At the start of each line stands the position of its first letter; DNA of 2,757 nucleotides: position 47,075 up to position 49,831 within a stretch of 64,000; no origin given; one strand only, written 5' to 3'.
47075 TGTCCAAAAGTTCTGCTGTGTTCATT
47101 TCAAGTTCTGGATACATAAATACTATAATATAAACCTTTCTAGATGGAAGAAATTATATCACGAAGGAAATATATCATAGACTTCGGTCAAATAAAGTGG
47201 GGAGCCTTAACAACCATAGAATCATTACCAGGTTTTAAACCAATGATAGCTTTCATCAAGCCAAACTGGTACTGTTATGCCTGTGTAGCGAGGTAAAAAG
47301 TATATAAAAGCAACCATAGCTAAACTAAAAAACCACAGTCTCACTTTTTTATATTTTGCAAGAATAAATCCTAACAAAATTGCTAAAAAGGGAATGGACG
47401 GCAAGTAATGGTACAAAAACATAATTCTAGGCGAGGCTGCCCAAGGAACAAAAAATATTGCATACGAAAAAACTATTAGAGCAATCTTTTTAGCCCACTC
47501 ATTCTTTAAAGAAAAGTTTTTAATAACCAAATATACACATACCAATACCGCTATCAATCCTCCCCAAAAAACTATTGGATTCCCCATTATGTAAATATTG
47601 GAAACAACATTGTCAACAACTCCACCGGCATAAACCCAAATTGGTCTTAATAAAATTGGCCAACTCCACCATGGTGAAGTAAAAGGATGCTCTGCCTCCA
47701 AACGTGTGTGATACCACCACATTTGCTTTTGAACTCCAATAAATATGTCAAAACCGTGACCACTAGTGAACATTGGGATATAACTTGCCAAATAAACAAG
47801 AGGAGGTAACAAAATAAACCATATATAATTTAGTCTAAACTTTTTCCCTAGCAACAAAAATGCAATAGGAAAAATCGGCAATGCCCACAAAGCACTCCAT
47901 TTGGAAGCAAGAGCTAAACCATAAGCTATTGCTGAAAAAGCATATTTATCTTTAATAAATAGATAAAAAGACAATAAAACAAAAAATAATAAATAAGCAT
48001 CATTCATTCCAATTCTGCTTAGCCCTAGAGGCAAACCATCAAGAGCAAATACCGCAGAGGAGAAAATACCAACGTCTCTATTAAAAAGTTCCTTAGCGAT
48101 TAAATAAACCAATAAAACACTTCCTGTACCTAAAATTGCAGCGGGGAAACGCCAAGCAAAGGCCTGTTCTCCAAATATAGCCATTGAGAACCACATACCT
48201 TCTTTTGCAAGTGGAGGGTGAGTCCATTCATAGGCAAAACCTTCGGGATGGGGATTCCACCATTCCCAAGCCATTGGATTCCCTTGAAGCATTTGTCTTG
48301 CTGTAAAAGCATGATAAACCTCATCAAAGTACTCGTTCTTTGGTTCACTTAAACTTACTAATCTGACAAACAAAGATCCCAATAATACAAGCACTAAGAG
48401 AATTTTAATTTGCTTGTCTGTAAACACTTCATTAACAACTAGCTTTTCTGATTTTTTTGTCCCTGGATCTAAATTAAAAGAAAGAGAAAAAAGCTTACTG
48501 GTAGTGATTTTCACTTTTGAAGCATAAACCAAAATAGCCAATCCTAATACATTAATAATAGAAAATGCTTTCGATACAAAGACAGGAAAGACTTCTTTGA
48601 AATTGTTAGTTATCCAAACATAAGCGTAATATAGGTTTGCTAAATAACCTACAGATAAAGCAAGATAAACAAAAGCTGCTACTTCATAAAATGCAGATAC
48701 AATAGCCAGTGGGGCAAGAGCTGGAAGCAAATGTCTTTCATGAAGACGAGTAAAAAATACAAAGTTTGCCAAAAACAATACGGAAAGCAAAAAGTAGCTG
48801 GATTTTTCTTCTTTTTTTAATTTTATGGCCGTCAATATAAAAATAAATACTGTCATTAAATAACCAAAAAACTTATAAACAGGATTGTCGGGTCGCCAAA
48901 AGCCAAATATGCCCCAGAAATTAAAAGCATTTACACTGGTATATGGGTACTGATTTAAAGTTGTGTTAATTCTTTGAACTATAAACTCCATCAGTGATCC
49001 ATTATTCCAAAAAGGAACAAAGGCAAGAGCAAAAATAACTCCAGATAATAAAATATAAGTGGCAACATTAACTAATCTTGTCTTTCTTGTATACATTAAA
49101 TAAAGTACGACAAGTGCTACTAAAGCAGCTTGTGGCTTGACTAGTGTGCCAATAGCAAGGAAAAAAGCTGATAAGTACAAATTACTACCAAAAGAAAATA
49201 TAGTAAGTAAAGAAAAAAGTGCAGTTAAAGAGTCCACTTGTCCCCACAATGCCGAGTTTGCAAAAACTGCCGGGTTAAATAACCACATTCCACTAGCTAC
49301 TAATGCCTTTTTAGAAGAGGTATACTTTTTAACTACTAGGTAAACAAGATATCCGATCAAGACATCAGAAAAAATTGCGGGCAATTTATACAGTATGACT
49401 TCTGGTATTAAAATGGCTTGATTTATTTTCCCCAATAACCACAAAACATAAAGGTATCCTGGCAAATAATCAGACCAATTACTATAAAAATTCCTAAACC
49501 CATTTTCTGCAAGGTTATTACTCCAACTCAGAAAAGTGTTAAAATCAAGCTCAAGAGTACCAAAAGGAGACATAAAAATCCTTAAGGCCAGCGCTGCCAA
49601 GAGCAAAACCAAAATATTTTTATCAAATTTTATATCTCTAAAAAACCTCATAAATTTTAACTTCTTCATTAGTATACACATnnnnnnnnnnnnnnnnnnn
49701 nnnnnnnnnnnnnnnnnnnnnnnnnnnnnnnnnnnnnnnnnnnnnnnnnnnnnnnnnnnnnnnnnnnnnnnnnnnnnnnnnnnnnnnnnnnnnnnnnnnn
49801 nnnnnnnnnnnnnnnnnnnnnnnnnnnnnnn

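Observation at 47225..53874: Three adjacent GT-C-type membrane glycosyltransferases plus an LCP enzyme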

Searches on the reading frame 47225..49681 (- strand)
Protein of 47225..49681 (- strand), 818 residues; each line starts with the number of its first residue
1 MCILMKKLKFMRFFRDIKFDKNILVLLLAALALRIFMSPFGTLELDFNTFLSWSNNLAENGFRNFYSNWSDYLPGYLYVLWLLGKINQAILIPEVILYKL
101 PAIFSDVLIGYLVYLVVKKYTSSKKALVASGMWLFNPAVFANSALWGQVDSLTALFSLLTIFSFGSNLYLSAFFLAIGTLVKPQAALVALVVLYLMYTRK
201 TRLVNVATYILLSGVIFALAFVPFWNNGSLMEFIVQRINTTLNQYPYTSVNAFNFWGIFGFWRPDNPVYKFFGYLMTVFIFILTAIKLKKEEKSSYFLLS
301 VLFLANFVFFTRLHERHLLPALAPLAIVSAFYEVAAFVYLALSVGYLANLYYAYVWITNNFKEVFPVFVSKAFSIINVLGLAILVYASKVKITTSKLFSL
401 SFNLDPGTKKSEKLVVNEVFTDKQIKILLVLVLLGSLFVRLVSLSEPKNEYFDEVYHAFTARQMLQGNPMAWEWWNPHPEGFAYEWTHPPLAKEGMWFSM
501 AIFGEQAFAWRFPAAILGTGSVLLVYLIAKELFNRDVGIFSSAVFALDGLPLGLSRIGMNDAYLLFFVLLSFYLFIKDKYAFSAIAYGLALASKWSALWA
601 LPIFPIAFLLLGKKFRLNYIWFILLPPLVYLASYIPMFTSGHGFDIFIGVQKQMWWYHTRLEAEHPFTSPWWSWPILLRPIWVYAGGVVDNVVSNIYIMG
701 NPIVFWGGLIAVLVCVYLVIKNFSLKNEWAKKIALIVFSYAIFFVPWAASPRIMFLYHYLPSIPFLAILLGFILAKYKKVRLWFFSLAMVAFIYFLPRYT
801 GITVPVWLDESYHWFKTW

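Call 4: search_protein_families(library=pfam, proteins=[window:47225-49681:-], max_evalue=0.01)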
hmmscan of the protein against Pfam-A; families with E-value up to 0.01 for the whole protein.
window:47225-49681:- (818 aa): 3 families
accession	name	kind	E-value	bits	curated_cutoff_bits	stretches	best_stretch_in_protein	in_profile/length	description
PF16192.10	PMT_4TMC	-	1.1e-22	80.9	32.4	1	645-818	3-202/202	C-terminal four TMM region of protein-O-mannosyltransferase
PF13231.12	PMT_2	-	3.3e-15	57.1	26.1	2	488-626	2-149/160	Dolichyl-phosphate-mannose-protein mannosyltransferase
PF02366.24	PMT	-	1.1e-10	42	22.7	1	432-618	3-211/245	Dolichyl-phosphate-mannose-protein mannosyltransferase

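Call 5: search_protein_families(library=ncbifam, proteins=[window:47225-49681:-], max_evalue=0.01)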
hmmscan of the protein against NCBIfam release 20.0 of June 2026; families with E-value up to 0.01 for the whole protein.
window:47225-49681:- (818 aa): 1 family
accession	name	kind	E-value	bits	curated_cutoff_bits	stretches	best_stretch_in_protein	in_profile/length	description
NF058602.1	PrMnsylTfPmt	equivalog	5.5e-16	58.4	800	2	428-579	40-191/530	protein O-mannosyltransferase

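Call 12: search_solved_structures(query=window:47225-49681:-, max_evalue=1)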
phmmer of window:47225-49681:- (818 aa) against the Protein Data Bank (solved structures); distinct sequences matched with E-value up to 1: 0.

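Call 13: find_homologous_proteins(query=window:47225-49681:-, max_evalue=0.00001)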
Query window:47225-49681:- (818 aa): 1255 proteins with E <= 0.00001 among 8000 candidates; the best 120 are listed.
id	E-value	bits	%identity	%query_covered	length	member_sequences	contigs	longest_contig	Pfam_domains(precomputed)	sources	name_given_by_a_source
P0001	3.9e-284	963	55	98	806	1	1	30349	PF02366.25,PF16192.11,PF13231.13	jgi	jgi:predicted membrane-bound dolichyl-phosphate-mannose-protein mannosyltransferase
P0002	4.4e-284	963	55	99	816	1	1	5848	PF02366.25,PF16192.11,PF13231.13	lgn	-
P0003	8.3e-282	956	54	98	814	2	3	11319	PF02366.25,PF16192.11,PF13231.13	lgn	-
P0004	3.7e-280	950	55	99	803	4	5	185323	PF02366.25,PF16192.11,PF13231.13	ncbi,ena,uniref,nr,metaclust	ncbi:hypothetical protein A2W13_01485 [Candidatus Woesebacteria bacterium RBG_16_36_11]|uniref:Uncha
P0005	6.3e-279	946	55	96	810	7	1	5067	PF02366.25,PF16192.11,PF13231.13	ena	-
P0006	1.2e-277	942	55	98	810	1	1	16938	PF02366.25,PF16192.11,PF13231.13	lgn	-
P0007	2.0e-276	938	54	98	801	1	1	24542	PF02366.25,PF16192.11,PF13231.13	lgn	-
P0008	3.5e-276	937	54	96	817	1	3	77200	PF02366.25,PF16192.11,PF13231.13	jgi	jgi:dolichyl-phosphate-mannose-protein mannosyltransferase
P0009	5.1e-275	933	55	96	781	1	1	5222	PF02366.25,PF16192.11,PF13231.13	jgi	jgi:dolichyl-phosphate-mannose-protein mannosyltransferase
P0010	5.7e-275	933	54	99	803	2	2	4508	PF02366.25,PF16192.11,PF13231.13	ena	-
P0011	1.4e-274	932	54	96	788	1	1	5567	PF02366.25,PF16192.11,PF13231.13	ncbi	-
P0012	3.8e-274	930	52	98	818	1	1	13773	PF02366.25,PF16192.11,PF13231.13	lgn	-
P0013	4.5e-274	930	54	96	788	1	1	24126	PF02366.25,PF16192.11,PF13231.13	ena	-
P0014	6.2e-274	930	53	95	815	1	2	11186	PF02366.25,PF16192.11,PF13231.13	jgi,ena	-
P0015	1.2e-273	929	54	98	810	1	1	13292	PF02366.25,PF16192.11,PF13231.13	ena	-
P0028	7.0e-267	906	52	98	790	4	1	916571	PF02366.25,PF16192.11,PF13231.13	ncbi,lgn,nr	ncbi:MAG: glycosyltransferase family 39 protein [Candidatus Woesebacteria bacterium]|nr:MAG: glycosy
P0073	2.7e-259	881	52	97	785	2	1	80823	PF09594.17,PF02366.25,PF16192.11,PF15971.10,PF13231.13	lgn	-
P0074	2.7e-259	881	52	100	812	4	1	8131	PF09594.17,PF02366.25,PF16192.11,PF13231.13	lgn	-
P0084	5.5e-258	877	53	97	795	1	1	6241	PF09594.17,PF02366.25,PF16192.11,PF13231.13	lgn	-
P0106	1.8e-256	872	51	98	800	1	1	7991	PF09594.17,PF02366.25,PF16192.11,PF13231.13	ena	-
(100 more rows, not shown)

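Call 15: find_encoding_contigs(protein=P0004, flank=10000, max_places=2)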
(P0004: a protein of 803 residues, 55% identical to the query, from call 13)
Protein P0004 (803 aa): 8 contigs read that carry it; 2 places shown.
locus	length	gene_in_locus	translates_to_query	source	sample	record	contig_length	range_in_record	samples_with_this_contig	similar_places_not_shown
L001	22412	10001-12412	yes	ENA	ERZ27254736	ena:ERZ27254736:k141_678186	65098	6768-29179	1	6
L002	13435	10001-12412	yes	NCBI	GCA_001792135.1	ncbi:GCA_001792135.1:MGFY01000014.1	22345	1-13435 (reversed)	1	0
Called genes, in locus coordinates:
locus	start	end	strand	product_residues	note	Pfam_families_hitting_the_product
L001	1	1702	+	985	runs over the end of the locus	PF00580:UvrD-helicase, PF13086:AAA_11 (weak), PF13245:AAA_19, PF13604:AAA_30 (faint), PF13361:UvrD_C, PF13538:UvrD_C_2 (faint), PF12705:PDDEXK_1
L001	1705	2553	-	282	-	PF02388:FemAB (weak)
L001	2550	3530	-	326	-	PF02388:FemAB, PF13480:Acetyltransf_6, PF02388:FemAB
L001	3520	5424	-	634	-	PF00580:UvrD-helicase, PF13245:AAA_19, PF13361:UvrD_C, PF13538:UvrD_C_2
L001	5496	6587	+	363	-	PF03816:LytR_cpsA_psr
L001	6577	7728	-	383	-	-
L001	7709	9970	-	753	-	PF09586:YfhO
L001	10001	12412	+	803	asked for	PF02366:PMT, PF13231:PMT_2, PF16192:PMT_4TMC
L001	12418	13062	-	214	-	-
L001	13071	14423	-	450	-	-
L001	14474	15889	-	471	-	PF00041:fn3 (weak), PF16656:Pur_ac_phosph_N, PF19077:Big_13 (weak)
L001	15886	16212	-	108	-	-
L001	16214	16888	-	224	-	-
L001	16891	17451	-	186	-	PF05137:PilN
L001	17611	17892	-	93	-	PF01649:Ribosomal_S20p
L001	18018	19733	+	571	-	PF03023:MurJ, PF13440:Polysacc_synt_3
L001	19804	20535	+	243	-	PF01628:HrcA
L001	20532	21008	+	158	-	PF01025:GrpE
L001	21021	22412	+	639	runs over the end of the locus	PF00012:HSP70, PF06723:MreB_Mbl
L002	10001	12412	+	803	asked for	PF02366:PMT, PF13231:PMT_2, PF16192:PMT_4TMC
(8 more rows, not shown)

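Call 16: find_encoding_contigs(protein=P0028, flank=10000, max_places=2)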
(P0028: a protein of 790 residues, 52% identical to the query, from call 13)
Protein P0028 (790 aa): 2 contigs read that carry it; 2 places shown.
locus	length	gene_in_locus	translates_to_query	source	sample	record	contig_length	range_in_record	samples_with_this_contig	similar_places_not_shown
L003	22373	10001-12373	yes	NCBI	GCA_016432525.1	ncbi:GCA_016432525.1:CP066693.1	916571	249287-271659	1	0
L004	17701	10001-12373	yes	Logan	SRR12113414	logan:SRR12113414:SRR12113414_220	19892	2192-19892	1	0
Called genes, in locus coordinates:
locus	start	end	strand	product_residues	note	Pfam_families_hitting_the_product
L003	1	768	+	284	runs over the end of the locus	PF02646:RmuC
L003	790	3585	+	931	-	PF00580:UvrD-helicase, PF01443:Viral_helicase1 (faint), PF13245:AAA_19, PF13604:AAA_30 (faint), PF13361:UvrD_C, PF13538:UvrD_C_2 (weak), PF12705:PDDEXK_1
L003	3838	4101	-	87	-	PF12961:DUF3850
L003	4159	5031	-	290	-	PF02388:FemAB (faint)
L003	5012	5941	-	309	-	PF02388:FemAB, PF13480:Acetyltransf_6, PF02388:FemAB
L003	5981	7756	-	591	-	PF00580:UvrD-helicase, PF13245:AAA_19, PF13361:UvrD_C, PF13538:UvrD_C_2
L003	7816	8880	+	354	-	PF03816:LytR_cpsA_psr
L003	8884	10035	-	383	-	-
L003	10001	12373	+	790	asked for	PF02366:PMT, PF13231:PMT_2, PF16192:PMT_4TMC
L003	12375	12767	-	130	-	-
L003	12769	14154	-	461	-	PF00041:fn3 (weak), PF16656:Pur_ac_phosph_N, PF19077:Big_13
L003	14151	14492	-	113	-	-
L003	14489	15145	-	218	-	-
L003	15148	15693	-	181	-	PF05137:PilN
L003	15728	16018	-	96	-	PF01649:Ribosomal_S20p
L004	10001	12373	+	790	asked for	PF02366:PMT, PF13231:PMT_2, PF16192:PMT_4TMC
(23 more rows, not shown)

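Call 22: list_cluster_members(proteins=[P0121, window:47225-49681:-, window:49638-51572:-, window:52789-53874:-])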
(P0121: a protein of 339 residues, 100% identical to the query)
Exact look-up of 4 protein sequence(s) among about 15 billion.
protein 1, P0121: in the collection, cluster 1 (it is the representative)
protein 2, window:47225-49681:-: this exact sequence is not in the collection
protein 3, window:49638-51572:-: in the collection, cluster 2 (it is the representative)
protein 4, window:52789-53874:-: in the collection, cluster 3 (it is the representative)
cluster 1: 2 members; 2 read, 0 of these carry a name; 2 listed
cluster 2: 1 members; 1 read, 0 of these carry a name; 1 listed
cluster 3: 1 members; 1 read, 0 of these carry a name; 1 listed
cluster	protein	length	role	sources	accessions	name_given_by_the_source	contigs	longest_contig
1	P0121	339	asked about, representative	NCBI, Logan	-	-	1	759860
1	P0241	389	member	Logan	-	-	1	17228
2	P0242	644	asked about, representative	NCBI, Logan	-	-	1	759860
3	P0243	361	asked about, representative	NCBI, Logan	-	-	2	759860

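Call 29: find_related_loci(query=A1, collection=genome_contigs, flank=10000)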
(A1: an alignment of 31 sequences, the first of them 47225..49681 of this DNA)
Query A1 (818 aa) in genome_contigs; peptide patterns used: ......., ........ (x = any residue, [..] = any of these).
188 stretches matched a pattern; 179 encode a relative of the query (tblastn E <= 1e-3); the best 80 are kept; 80 distinct loci.
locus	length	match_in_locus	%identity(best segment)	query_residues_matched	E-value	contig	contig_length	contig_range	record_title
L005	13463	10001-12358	55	30-818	0e+0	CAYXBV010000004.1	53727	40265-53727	MAG TPA_asm: uncultured Gammaproteobacteria bacterium isolate SRP191223_co1_10 genome assembly, contig: NODE_373_length_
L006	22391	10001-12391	53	19-818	0e+0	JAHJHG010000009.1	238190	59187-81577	MAG: Patescibacteria group bacterium isolate Modern_marine_planktonic.mb.16 Modern_marine_plan.mb.16_k141_790344, whole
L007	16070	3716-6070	53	22-818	0e+0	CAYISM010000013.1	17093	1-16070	MAG TPA_asm: uncultured Gammaproteobacteria bacterium isolate ERP119705_co3_788 genome assembly, contig: NODE_3877_lengt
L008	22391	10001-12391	52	13-818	0e+0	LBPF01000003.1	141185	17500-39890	MAG: Candidatus Woesebacteria bacterium GW2011_GWB1_33_38 UR44_C0003, whole genome shotgun sequence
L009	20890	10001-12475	50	3-818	0e+0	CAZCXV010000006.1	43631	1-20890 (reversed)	MAG TPA_asm: uncultured Gammaproteobacteria bacterium isolate SRP062349_co2_267 genome assembly, contig: NODE_506_length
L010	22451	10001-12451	52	2-818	0e+0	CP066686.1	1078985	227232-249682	MAG: Candidatus Woesebacteria bacterium isolate NC_groundwater_442_Ag_B-0.1um_40_41 chromosome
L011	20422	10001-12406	54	11-818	0e+0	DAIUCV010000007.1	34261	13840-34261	MAG TPA_asm: Patescibacteria group bacterium isolate CTOTU14580 NODE_61_length_34261_cov_9.875110, whole genome shotgun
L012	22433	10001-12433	49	5-818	0e+0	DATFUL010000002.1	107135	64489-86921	MAG TPA_asm: Patescibacteria group bacterium isolate SMAG_U9436 k141_1536584, whole genome shotgun sequence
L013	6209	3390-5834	49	4-818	0e+0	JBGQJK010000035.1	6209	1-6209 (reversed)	MAG: Patescibacteria group bacterium isolate OBJ2_061818_070_25 k141_2308794_length_6209_cov_9.0000, whole genome shotgu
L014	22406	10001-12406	53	19-818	0e+0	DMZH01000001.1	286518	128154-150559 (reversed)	MAG TPA_asm: Candidatus Woesebacteria bacterium isolate UBA8517 contig_72, whole genome shotgun sequence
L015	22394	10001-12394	51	34-818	0e+0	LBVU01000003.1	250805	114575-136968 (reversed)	MAG: Candidatus Woesebacteria bacterium GW2011_GWB1_39_10 UT17_C0003, whole genome shotgun sequence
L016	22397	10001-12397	51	19-818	0e+0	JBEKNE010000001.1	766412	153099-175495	MAG: Candidatus Microgenomates bacterium isolate SPRUCE 40 SPRUCE_40_1, whole genome shotgun sequence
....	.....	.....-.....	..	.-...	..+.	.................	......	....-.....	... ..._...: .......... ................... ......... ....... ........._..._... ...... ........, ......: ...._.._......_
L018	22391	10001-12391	50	9-818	0e+0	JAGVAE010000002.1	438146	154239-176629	MAG: Candidatus Woesebacteria bacterium isolate DeMMO6_57 c_000000045538, whole genome shotgun sequence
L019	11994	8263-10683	49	9-818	0e+0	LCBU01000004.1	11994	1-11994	MAG: Candidatus Woesebacteria bacterium GW2011_GWA1_41_7 UU74_C0004, whole genome shotgun sequence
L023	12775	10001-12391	51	8-818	0e+0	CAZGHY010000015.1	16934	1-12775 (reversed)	MAG TPA_asm: uncultured Gammaproteobacteria bacterium isolate SRP286056_co2_319 genome assembly, contig: NODE_5266_lengt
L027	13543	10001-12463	51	5-818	0e+0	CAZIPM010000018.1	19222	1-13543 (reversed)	MAG TPA_asm: uncultured Gammaproteobacteria bacterium isolate SRP050083_co2_604 genome assembly, contig: NODE_1941_lengt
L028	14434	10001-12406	52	19-818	0e+0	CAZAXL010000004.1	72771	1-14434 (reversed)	MAG TPA_asm: uncultured Gammaproteobacteria bacterium isolate SRP062349_co2_103 genome assembly, contig: NODE_224_length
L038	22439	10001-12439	52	11-818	0e+0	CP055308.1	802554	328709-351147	MAG: Candidatus Woesebacteria bacterium isolate Ch104a chromosome, complete genome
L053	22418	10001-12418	47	4-818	0e+0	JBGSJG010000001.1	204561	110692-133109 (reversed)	MAG: Patescibacteria group bacterium isolate JTS-AC151 k141_990513, whole genome shotgun sequence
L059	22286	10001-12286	49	41-818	0e+0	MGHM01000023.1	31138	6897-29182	MAG: Candidatus Woesebacteria bacterium RIFCSPLOWO2_01_FULL_44_24b rifcsplowo2_01_scaffold_9036, whole genome shotgun se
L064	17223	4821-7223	43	20-814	0e+0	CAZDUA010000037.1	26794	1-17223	MAG TPA_asm: uncultured Methanosarcinales archaeon isolate binchicken_co165_291 genome assembly, contig: k141_44761, who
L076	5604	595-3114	39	21-818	1e-170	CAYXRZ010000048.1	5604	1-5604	MAG TPA_asm: uncultured Candidatus Saccharibacteria bacterium isolate SRP332253_co2_158 genome assembly, contig: NODE_15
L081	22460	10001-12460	38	29-818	1e-160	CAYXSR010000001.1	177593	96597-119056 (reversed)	MAG TPA_asm: uncultured Pseudomonadales bacterium isolate SRP323688_co1_112 genome assembly, contig: NODE_150_length_177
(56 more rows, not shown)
